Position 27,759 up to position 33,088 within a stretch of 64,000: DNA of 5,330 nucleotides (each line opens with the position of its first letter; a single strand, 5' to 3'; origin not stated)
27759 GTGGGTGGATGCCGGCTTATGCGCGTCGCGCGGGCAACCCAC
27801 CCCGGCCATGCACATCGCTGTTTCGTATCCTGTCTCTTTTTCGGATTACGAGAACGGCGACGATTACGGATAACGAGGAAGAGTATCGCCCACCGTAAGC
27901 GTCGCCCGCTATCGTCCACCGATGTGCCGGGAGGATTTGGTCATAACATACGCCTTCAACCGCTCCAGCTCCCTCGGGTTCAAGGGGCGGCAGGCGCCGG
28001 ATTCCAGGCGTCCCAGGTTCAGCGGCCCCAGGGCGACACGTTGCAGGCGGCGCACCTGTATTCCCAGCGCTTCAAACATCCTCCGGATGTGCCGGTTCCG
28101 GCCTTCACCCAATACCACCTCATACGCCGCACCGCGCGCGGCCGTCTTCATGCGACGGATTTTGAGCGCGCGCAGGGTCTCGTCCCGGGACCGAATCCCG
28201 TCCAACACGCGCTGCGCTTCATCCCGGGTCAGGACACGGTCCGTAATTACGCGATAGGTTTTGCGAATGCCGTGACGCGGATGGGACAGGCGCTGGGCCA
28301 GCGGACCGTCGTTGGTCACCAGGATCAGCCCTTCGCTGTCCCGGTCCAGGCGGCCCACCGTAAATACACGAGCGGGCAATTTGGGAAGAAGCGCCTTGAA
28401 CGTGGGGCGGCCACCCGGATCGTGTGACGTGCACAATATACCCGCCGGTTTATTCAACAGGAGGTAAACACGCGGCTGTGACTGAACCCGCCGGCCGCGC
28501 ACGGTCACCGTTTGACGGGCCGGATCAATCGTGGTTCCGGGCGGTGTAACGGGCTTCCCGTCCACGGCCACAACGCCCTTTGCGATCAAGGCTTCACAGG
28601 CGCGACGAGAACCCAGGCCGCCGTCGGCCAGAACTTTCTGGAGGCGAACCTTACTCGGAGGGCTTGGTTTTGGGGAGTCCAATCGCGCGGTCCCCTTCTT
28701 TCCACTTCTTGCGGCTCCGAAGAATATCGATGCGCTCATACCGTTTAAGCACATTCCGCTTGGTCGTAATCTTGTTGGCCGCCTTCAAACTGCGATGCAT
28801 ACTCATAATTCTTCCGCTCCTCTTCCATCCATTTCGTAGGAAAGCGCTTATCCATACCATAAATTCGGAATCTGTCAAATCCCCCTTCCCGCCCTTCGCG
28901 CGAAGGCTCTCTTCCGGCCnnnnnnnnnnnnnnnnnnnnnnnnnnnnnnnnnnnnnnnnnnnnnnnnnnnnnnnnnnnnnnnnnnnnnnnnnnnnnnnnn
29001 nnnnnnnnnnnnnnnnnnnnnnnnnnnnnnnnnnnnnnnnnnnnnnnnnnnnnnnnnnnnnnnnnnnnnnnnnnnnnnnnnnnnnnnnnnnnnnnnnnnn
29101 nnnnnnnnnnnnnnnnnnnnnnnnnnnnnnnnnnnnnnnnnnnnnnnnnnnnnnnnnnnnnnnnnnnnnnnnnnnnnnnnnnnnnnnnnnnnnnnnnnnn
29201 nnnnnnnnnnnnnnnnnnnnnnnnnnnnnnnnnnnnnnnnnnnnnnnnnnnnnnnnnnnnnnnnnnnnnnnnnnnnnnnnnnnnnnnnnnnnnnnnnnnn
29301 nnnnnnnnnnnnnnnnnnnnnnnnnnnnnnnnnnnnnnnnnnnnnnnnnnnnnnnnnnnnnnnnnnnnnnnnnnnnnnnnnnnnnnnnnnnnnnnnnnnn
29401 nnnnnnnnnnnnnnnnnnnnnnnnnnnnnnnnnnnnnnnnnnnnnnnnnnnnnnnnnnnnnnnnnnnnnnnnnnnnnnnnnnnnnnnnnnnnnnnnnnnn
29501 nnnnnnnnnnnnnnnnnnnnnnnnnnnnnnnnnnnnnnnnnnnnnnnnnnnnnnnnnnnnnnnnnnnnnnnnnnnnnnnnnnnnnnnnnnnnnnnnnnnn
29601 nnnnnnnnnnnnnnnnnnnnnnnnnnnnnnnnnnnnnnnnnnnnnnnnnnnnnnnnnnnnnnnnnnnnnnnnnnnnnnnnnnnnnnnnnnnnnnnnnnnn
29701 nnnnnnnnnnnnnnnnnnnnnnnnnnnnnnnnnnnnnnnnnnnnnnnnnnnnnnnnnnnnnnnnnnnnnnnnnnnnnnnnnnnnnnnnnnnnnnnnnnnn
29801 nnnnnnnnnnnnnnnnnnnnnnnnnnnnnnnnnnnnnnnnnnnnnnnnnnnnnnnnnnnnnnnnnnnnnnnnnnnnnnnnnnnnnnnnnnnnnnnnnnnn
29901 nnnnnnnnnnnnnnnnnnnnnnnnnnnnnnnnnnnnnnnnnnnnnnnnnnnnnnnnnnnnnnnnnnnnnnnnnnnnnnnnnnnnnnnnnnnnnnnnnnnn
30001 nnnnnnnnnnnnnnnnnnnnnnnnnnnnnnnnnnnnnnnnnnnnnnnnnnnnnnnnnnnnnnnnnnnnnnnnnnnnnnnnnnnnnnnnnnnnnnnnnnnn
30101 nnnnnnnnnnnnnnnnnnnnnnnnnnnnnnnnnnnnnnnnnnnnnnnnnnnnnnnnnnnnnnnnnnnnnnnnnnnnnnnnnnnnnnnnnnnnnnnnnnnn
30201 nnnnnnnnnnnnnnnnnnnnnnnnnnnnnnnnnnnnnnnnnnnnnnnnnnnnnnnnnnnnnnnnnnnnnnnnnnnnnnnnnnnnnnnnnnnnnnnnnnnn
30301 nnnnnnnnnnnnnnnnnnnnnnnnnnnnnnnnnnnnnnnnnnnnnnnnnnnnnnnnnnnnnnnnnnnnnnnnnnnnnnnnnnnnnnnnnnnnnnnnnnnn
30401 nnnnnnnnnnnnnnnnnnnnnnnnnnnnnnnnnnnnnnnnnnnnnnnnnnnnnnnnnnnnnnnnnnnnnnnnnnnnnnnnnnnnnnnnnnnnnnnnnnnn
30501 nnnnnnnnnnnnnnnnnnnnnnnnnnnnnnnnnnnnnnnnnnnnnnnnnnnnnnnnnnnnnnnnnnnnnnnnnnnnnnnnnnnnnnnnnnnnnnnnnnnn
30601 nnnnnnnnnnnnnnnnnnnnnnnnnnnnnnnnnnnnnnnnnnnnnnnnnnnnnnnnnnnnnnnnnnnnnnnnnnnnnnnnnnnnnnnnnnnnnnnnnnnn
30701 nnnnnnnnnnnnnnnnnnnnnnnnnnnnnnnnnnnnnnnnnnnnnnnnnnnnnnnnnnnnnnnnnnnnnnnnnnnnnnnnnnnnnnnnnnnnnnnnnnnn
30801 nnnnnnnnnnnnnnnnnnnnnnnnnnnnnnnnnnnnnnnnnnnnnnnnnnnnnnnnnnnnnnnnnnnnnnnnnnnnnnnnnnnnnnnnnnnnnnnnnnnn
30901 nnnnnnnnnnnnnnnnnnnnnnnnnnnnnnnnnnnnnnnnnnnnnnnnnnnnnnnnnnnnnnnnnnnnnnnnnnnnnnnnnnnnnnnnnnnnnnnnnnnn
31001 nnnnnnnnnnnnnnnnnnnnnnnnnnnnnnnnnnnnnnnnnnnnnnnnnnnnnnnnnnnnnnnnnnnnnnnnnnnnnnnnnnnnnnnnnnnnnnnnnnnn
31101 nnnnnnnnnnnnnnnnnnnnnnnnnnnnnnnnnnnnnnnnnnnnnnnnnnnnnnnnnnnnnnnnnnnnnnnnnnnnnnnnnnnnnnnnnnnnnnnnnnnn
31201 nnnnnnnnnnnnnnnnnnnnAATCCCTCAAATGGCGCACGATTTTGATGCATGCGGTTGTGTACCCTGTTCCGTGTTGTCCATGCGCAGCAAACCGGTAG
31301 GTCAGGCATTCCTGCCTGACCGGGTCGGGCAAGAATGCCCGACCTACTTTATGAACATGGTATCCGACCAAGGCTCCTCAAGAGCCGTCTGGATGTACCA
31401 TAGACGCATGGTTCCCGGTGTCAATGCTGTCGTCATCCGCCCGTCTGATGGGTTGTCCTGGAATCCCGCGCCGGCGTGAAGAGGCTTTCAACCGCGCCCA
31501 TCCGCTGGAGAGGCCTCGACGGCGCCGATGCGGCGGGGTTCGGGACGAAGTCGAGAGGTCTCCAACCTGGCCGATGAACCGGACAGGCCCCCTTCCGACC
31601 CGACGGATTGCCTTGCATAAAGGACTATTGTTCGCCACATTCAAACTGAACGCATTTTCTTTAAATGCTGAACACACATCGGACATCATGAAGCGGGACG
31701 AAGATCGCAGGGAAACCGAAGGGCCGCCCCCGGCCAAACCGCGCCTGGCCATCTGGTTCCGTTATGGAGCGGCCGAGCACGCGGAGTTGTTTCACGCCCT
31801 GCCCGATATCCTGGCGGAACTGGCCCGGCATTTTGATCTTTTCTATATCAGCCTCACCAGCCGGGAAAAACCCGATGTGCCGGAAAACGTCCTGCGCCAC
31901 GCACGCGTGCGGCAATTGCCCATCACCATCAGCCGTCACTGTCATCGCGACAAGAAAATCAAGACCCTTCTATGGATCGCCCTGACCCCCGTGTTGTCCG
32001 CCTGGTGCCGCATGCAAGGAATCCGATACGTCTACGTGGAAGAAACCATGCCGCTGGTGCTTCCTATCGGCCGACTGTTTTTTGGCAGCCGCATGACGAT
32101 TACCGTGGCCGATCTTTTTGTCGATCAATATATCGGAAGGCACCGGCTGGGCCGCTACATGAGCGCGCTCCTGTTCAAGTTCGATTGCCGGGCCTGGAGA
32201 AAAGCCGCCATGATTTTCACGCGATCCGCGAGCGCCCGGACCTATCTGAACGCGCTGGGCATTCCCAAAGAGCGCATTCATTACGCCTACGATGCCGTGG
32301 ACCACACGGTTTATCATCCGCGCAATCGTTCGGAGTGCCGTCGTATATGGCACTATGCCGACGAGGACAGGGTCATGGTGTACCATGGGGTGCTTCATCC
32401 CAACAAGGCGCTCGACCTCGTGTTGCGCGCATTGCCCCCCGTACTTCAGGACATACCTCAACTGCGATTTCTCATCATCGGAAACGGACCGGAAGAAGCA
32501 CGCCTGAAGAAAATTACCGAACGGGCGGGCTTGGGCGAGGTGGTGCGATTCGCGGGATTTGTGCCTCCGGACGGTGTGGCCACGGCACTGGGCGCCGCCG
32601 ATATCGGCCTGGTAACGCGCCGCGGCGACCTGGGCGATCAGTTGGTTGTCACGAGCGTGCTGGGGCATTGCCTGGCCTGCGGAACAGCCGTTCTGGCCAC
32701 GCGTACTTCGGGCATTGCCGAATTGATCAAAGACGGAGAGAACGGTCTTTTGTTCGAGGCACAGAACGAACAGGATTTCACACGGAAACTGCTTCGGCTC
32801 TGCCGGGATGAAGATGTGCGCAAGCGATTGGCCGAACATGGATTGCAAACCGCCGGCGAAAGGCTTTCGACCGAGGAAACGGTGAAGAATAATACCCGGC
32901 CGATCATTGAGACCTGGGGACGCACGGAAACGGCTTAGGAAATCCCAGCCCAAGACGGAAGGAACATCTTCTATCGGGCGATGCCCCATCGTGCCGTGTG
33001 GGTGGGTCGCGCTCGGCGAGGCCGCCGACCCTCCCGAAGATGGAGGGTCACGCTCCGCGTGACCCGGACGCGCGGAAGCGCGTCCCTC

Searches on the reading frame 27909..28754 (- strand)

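Call 5: search_protein_families(library=pfam, proteins=[window:27909-28754:-], max_evalue=0.01)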
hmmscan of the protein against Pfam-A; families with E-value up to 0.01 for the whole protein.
window:27909-28754:- (281 aa): 2 families
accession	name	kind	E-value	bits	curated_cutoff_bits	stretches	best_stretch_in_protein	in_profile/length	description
PF00849.27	PseudoU_synth_2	-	2.8e-23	83.3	26.8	1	97-229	2-152/152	RNA pseudouridylate synthase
PF01479.30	S4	-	4.6e-08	33.1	22.8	1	36-78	1-44/48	S4 domain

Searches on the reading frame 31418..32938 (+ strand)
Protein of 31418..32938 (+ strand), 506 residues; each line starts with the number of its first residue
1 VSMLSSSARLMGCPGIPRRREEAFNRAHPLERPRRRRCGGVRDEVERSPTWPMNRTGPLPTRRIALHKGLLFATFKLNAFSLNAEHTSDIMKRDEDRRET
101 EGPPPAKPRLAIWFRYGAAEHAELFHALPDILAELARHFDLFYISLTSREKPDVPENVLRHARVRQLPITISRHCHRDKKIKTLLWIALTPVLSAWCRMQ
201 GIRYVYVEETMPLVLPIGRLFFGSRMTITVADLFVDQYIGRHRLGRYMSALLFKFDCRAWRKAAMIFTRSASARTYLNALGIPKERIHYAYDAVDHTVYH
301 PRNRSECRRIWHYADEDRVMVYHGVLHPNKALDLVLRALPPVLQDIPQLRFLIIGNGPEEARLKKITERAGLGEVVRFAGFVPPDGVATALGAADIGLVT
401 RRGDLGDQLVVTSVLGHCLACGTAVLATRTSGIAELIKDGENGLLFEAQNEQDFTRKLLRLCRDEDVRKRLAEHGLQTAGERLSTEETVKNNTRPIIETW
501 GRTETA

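Call 5: search_protein_families(library=pfam, proteins=[window:31418-32938:+], max_evalue=0.01)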
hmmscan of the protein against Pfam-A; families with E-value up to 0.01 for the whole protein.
window:31418-32938:+ (506 aa): 4 families
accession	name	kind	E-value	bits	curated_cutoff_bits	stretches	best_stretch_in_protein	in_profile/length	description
PF00534.26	Glycos_transf_1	-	8.6e-28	97.4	26.4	1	308-475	6-169/172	Glycosyl transferases group 1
PF13692.12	Glyco_trans_1_4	-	2.4e-26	93.2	27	1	318-464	2-142/142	Glycosyl transferases group 1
PF13524.12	Glyco_trans_1_2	-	8.6e-11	42.4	25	1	342-481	9-131/144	Glycosyl transferase-like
PF13439.12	Glyco_transf_4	-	0.0098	16.4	28.5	0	242-296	113-168/170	Glycosyltransferase Family 4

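Call 73: search_protein_families(library=ncbifam, proteins=[window:31688-32938:+], max_evalue=0.001)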
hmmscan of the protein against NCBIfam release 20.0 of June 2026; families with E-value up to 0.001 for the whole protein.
window:31688-32938:+ (416 aa): 27 families (the best 25 are shown)
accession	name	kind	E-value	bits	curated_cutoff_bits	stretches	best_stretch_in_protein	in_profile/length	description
TIGR04063.1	stp3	hypoth_equivalog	9.7e-25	87.3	442.05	1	163-388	148-374/397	TIGR04063 family PEP-CTERM/XrtA system glycosyltransferase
TIGR03999.1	thiol_BshA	equivalog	6e-21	74.8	273.7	1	193-401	165-365/375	N-acetyl-alpha-D-glucosaminyl L-malate synthase BshA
TIGR03088.1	stp2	hypoth_equivalog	7e-21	74.7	409.05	1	184-401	148-365/374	TIGR03088 family PEP-CTERM/XrtA system glycosyltransferase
TIGR03449.1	mycothiol_MshA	equivalog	5.9e-20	71.5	462.5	1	182-400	175-394/406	D-inositol-3-phosphate glycosyltransferase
NF007640.0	PRK10307.1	subfamily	6.8e-19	68.1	276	1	140-402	138-400/411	WcaI family glycosyltransferase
NF038229.1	Glyco4_Geo_Pelo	equivalog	4.9e-17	62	400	1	169-397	106-324/338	GPMC system family 4 glycosyltransferase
NF041876.1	EPS_EpsE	equivalog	2.2e-14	53.5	400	1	192-394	183-381/389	exopolysaccharide biosynthesis GT4 family glycosyltransferase EpsE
TIGR04005.1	wcaL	equivalog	2.1e-13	49.9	537.6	1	171-373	173-369/406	colanic acid biosynthesis glycosyltransferase WcaL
TIGR04157.1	glyco_rSAM_CFB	subfamily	3.9e-13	49.2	400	1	188-365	186-360/406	TIGR04157 family glycosyltransferase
NF053787.1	GlcN_PG_synth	equivalog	8.3e-12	44.6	480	1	151-375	122-327/361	N-acetylglucosaminyl phosphatidylglycerol synthase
NF047880.1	glyco_SdgA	exception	2.2e-10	39.7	800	1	234-394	322-476/488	serine-aspartate repeat adhesin O-glycosyltransferase SdgA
NF050063.1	ProtGlycPglJ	equivalog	1.6e-09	37.5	500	1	169-387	141-345/363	N-acetylgalactosamine-N,N'-diacetylbacillosaminyl-diphospho-undecaprenol 4-alpha-N-acetylgalactosaminyltransferase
NF038298.1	EPS_HpsO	equivalog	1.1e-08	34.3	575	1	203-392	177-370/388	hormogonium polysaccharide biosynthesis glycosyltransferase HpsO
NF049988.1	MGlcDAGSynMgs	equivalog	1.4e-08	34.6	400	1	239-385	225-364/398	alpha-monoglucosyldiacylglycerol synthase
NF012028.0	PRK15484.1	subfamily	3.6e-08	32.9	618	1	178-397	145-366/380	lipopolysaccharide N-acetylglucosaminyltransferase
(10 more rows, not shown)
